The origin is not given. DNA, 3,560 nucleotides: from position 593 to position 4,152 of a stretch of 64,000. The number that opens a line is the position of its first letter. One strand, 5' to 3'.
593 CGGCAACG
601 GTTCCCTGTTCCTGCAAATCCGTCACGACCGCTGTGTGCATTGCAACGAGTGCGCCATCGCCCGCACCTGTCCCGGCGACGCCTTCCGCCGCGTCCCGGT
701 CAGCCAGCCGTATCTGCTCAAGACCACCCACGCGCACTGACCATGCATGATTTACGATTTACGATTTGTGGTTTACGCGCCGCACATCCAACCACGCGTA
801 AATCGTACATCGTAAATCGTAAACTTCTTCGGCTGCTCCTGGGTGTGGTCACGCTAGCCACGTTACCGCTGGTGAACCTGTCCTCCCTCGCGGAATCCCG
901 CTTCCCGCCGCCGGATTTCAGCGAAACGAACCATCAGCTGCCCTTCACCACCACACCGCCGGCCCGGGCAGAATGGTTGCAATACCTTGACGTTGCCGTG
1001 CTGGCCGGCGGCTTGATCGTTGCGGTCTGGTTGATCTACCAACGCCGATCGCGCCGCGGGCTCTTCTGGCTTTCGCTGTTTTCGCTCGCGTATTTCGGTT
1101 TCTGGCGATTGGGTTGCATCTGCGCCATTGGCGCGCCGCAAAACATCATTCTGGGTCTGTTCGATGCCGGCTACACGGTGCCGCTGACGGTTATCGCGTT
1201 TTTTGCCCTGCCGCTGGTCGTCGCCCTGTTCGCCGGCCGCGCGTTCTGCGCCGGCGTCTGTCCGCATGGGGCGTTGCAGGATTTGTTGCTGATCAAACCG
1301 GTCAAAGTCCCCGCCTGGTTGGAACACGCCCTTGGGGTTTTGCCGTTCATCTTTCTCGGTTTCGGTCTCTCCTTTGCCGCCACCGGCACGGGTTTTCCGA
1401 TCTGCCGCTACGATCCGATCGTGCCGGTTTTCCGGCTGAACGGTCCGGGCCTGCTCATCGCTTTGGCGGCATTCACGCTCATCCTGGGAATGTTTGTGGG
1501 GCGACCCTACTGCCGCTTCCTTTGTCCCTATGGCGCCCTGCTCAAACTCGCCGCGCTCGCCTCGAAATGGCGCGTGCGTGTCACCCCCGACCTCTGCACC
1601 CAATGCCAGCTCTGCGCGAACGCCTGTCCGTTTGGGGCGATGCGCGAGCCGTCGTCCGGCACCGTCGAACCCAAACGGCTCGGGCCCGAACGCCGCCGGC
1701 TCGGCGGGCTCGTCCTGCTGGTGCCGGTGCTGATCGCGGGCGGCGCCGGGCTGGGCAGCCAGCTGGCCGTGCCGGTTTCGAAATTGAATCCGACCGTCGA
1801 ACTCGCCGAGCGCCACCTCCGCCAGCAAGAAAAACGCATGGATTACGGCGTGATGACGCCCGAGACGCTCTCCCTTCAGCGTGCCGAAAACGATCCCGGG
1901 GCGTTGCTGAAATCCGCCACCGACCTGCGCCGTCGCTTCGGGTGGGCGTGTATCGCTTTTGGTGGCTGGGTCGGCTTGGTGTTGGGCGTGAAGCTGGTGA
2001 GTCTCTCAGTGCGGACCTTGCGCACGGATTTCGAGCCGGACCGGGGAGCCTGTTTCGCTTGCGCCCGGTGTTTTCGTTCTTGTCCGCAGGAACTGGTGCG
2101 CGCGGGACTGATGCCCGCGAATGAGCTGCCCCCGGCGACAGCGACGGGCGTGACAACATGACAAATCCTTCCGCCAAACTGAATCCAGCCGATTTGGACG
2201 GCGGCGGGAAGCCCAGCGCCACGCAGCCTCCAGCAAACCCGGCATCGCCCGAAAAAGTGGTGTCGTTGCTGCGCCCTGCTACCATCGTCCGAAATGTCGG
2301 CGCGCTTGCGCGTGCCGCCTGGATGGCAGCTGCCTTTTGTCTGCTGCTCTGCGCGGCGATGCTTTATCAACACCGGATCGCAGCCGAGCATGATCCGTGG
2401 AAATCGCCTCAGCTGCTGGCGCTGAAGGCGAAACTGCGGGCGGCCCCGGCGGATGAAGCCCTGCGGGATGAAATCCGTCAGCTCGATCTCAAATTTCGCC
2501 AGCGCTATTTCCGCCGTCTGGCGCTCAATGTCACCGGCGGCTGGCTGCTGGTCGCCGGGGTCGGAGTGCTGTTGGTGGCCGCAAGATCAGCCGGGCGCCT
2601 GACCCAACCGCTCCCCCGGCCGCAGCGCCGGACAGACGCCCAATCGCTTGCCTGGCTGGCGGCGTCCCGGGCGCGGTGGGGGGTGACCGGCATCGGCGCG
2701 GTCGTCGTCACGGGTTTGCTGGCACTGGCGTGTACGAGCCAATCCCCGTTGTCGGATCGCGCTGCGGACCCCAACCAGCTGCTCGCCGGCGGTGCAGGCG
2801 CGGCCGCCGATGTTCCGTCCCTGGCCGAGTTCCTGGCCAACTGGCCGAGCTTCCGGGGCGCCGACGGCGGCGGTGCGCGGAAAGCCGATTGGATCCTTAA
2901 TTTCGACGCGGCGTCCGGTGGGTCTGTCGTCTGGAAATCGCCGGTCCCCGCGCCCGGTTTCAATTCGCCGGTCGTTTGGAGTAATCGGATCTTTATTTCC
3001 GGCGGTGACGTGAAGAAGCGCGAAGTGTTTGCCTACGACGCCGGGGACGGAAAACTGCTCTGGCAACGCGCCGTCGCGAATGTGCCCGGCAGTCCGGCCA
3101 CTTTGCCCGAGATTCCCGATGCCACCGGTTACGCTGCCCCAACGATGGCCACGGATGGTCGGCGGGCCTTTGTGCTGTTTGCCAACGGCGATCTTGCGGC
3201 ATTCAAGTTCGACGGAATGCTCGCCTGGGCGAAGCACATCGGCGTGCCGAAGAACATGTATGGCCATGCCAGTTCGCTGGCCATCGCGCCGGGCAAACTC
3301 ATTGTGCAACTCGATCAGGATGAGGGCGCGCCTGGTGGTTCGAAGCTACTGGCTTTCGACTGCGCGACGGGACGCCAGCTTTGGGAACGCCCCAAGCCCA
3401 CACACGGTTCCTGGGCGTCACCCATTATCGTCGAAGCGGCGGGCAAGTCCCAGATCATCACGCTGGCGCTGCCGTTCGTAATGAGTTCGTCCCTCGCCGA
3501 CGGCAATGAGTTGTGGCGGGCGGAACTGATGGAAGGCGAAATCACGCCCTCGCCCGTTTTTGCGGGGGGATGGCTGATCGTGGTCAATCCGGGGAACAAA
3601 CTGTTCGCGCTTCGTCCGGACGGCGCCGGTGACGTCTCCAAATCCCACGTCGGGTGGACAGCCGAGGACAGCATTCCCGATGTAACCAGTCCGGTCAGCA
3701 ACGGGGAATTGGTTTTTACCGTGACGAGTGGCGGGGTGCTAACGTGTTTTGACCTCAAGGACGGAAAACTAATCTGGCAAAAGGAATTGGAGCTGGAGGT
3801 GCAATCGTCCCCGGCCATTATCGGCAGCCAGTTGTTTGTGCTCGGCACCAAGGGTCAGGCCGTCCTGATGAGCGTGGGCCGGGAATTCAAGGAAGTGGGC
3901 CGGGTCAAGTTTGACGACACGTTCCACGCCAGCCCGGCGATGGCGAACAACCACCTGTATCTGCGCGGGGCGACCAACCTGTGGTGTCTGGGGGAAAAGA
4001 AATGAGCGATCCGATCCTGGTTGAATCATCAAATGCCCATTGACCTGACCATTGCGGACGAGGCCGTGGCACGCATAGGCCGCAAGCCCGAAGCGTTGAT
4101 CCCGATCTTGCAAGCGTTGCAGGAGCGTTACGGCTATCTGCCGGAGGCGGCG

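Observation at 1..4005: NapG/NapH-like quinol-dehydrogenase pair embedded between beta-propeller proteins instead of a known reductase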

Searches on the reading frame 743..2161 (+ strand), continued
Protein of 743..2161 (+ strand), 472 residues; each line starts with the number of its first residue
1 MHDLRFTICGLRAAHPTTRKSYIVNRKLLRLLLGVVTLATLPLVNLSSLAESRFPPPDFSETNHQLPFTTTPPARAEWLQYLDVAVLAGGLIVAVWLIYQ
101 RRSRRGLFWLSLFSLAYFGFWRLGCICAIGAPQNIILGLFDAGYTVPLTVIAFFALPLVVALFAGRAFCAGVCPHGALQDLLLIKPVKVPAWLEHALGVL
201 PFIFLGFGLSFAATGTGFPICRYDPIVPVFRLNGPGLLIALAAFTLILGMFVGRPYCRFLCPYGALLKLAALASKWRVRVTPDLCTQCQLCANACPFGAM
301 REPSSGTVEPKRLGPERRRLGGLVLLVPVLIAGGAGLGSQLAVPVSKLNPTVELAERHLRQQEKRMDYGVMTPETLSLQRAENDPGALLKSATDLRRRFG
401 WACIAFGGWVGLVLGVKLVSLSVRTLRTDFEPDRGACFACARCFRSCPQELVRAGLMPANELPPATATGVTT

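Call 77: search_protein_representatives(protein=P0164)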
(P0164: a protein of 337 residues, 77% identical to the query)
Query: 337 residues. Proteins with E-value up to 0.001 (for the whole library): 5782; up to 1e-10: 1895; up to 1e-30: 907. The best 150 are listed.
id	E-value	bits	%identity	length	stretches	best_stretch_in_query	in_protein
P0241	2.9e-127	440.7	60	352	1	9-337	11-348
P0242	5.3e-114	397.0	57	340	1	9-337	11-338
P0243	5.7e-100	350.9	58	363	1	59-337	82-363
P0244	4.8e-97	341.3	49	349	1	9-334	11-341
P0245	8.2e-96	337.2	54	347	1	40-335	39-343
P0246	2.0e-90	319.5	47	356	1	15-335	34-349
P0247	4.7e-90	318.3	48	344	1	20-336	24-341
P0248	2.4e-87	309.4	50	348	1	41-333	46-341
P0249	2.0e-85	303.1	50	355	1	55-334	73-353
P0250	8.8e-83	294.4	43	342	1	10-335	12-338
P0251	3.1e-81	289.3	46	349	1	30-333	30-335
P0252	3.2e-81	289.3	46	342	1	18-332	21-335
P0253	1.1e-80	287.5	50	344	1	24-336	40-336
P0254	1.3e-79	284.0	62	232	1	126-336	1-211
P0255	1.0e-78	281.0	42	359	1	9-335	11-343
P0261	4.0e-76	272.5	47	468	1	41-336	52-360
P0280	2.1e-70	253.7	49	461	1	41-292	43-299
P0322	6.2e-65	235.7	43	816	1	48-336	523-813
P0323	7.5e-65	235.4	41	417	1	10-337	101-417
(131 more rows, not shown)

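Call 78: search_protein_families(library=pfam, proteins=[P0322, P0261, P0280, P0323], max_evalue=0.001)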
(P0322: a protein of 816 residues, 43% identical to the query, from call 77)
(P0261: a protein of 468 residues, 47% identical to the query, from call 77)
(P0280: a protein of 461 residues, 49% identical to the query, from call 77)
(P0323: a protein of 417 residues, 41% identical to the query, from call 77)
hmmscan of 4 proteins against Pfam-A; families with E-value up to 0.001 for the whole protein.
P0322 (816 aa): 4 families
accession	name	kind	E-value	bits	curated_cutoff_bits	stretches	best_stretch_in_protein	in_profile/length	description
PF13360.13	PQQ_2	-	9.9e-24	84.7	27.6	1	131-379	4-232/233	Outer membrane protein assembly factor BamB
PF13570.13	Beta-prop_ACSF4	-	5.3e-08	33.1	133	1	132-382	31-253/329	Beta-alanine-activating enzyme, beta-propeller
PF01436.27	NHL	-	9.2e-05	22.7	20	0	785-809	3-27/28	NHL repeat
PF01011.28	PQQ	-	0.00015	21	26.7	0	142-239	29-136/595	Glucose/ethanol/alcohol dehydrogenase, beta-propeller domain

P0261 (468 aa): 0 families

P0280 (461 aa): 1 family
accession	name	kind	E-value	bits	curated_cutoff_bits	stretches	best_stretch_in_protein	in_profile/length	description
PF01436.27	NHL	-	9.6e-05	22.7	20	0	72-89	1-18/28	NHL repeat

P0323 (417 aa): 1 family
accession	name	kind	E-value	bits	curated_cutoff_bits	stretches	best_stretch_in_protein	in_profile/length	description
PF01436.27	NHL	-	4.9e-07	29.9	20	0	391-404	6-19/28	NHL repeat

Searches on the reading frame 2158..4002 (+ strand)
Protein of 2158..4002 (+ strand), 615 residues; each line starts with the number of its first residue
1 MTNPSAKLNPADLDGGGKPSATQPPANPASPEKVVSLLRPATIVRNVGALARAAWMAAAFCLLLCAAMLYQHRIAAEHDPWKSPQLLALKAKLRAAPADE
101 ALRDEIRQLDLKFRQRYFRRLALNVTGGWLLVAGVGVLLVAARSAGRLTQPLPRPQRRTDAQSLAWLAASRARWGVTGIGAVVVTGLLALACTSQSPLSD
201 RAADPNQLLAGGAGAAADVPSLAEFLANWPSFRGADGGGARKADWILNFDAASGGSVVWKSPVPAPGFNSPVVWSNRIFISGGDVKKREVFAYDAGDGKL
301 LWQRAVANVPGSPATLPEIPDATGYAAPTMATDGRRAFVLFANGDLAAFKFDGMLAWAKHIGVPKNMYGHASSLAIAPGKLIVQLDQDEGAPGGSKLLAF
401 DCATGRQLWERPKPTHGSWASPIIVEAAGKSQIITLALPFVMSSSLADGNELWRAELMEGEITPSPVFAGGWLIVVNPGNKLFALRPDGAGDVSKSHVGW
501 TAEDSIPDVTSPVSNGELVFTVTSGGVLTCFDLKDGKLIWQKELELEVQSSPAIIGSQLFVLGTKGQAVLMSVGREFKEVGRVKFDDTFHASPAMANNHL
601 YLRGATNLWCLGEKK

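Call 7: search_protein_families(library=pfam, proteins=[window:2158-4002:+], max_evalue=0.01)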
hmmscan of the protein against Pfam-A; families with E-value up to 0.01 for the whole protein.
window:2158-4002:+ (615 aa): 4 families
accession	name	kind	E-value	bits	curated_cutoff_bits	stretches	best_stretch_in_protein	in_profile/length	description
PF13360.13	PQQ_2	-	1.8e-27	97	27.6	2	446-569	10-131/233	Outer membrane protein assembly factor BamB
PF13570.13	Beta-prop_ACSF4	-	8e-14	52.2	133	1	396-597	30-224/329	Beta-alanine-activating enzyme, beta-propeller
PF25293.1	Beta-prop_EMC1_N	-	2.3e-07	31.2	34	0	509-612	67-170/219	EMC1 N-terminal beta-propeller domain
PF01011.28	PQQ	-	5.7e-07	29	26.7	0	513-553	544-585/595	Glucose/ethanol/alcohol dehydrogenase, beta-propeller domain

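Call 8: search_protein_families(library=ncbifam, proteins=[window:2158-4002:+], max_evalue=0.01)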
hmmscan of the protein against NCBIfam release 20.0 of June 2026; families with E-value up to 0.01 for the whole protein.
window:2158-4002:+ (615 aa): 6 families
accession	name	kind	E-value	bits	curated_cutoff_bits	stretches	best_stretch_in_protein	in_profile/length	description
TIGR03300.1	assembly_YfgL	equivalog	6.9e-19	67.8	285.2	2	249-476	120-326/377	outer membrane protein assembly factor BamB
NF008351.0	PRK11138.1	equivalog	3.9e-11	42.1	423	1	460-563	150-301/394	outer membrane protein assembly factor BamB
TIGR04528.1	acido_non_PQQ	subfamily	5.1e-11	42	650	0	514-562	431-482/493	acido-empty-quinoprotein group A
TIGR03075.1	PQQ_enz_alc_DH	subfamily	2.9e-08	32.8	480.05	1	270-413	64-199/530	PQQ-dependent dehydrogenase, methanol/ethanol family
NF041516.1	PA2928_fam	subfamily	0.00021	20.8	70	0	527-566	315-354/376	PA2928 family protein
TIGR03074.1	PQQ_membr_DH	subfamily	0.00083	17.3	832.65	0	507-557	700-756/783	membrane-bound PQQ-dependent dehydrogenase, glucose/quinate/shikimate family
